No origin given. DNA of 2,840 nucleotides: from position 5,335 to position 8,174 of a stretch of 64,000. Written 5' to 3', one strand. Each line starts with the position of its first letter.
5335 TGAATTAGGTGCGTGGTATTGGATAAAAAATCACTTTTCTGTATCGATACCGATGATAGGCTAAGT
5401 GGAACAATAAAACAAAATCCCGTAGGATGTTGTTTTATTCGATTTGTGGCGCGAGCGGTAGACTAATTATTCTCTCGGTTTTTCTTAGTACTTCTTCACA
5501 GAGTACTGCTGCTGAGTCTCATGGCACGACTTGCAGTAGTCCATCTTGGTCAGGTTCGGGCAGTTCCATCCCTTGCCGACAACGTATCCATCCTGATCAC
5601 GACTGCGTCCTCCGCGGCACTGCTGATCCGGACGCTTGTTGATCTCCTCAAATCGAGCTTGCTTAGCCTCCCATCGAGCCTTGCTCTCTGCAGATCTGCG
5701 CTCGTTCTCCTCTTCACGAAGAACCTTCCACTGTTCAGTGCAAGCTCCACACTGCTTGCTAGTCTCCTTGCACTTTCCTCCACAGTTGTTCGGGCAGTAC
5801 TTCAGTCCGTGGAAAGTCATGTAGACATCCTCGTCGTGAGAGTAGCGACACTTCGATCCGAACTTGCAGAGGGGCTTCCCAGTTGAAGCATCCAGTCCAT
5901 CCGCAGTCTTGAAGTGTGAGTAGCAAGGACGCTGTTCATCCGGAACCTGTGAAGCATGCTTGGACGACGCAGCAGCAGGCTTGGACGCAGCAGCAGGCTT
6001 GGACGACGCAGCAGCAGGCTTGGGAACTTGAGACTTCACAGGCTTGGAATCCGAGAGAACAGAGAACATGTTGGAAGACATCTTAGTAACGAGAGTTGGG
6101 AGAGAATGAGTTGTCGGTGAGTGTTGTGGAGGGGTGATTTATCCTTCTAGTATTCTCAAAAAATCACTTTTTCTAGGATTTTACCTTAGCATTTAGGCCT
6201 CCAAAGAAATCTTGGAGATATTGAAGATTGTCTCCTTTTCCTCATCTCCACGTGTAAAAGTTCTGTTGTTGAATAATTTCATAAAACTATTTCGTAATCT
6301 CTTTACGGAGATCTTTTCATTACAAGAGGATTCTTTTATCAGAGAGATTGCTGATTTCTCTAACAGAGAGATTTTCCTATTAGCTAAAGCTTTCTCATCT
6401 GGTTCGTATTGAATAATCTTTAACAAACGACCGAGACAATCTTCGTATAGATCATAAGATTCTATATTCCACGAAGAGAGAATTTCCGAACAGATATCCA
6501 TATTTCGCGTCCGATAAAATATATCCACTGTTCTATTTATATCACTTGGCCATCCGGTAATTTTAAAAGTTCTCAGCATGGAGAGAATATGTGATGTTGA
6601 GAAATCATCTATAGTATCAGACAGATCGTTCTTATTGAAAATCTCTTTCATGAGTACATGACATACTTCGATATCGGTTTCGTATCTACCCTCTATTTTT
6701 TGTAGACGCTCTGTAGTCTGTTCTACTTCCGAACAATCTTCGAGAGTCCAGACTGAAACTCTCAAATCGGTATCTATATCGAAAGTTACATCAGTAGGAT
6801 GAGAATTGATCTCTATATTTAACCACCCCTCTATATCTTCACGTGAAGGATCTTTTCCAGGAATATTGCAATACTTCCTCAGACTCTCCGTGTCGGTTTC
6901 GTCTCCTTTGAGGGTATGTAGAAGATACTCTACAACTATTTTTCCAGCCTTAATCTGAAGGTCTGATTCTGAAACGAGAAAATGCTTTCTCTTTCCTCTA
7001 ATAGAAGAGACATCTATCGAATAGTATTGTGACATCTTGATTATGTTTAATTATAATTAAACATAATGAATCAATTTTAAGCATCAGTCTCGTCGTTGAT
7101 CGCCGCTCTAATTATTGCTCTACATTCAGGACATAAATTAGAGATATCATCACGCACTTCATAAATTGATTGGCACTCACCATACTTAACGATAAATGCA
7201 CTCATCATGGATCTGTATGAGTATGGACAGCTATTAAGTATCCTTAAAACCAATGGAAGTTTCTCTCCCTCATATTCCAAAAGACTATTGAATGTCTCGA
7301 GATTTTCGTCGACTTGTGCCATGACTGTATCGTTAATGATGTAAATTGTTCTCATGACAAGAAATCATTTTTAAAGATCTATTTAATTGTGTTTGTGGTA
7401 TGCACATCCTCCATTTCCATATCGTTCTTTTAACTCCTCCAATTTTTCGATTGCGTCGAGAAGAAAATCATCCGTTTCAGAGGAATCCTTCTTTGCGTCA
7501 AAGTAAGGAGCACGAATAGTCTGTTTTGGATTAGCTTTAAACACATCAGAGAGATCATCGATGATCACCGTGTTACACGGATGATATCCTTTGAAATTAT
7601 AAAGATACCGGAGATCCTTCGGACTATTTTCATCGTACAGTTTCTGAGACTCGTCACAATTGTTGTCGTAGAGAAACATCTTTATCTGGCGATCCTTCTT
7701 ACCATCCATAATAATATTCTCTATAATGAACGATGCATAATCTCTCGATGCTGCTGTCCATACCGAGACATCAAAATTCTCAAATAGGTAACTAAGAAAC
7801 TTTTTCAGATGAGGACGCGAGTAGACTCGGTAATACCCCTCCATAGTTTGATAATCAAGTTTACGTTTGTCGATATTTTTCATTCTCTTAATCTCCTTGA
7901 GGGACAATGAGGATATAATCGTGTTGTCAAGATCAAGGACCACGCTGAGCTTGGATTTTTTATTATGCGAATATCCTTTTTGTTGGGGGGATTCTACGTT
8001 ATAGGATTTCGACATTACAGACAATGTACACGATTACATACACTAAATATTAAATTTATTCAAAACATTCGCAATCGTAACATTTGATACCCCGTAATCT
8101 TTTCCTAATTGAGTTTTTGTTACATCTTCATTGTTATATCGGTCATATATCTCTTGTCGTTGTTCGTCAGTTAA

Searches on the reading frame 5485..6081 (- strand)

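Call 27: search_protein_families(library=pfam, proteins=[window:5485-6081:-], max_evalue=0.001)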
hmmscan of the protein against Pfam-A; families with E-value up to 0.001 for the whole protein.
window:5485-6081:- (198 aa): 2 families
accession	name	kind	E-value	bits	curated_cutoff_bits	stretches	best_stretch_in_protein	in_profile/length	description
PF25585.1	zf-CCCH_DUS3L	-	2.4e-05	24.7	30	1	69-88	11-30/32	DUS3L CCCH zinc finger domain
PF18044.7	zf-CCCH_4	-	0.00017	21.7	24.6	1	72-83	11-22/22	CCCH-type zinc finger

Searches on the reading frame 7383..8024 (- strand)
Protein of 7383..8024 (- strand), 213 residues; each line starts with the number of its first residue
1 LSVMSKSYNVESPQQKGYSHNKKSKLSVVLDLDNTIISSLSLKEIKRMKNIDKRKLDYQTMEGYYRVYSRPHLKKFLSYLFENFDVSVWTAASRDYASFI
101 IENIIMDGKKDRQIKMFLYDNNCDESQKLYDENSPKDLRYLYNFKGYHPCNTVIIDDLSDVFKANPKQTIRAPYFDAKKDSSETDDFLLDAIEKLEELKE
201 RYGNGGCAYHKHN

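Call 27: search_protein_families(library=pfam, proteins=[window:7383-8024:-], max_evalue=0.001)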
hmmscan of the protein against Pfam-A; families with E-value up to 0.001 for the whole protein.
window:7383-8024:- (213 aa): 1 family
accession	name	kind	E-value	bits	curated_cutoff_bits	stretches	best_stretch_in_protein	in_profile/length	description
PF03031.24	NIF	-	1.3e-26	93.7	21.8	1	27-200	2-155/160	NLI interacting factor-like phosphatase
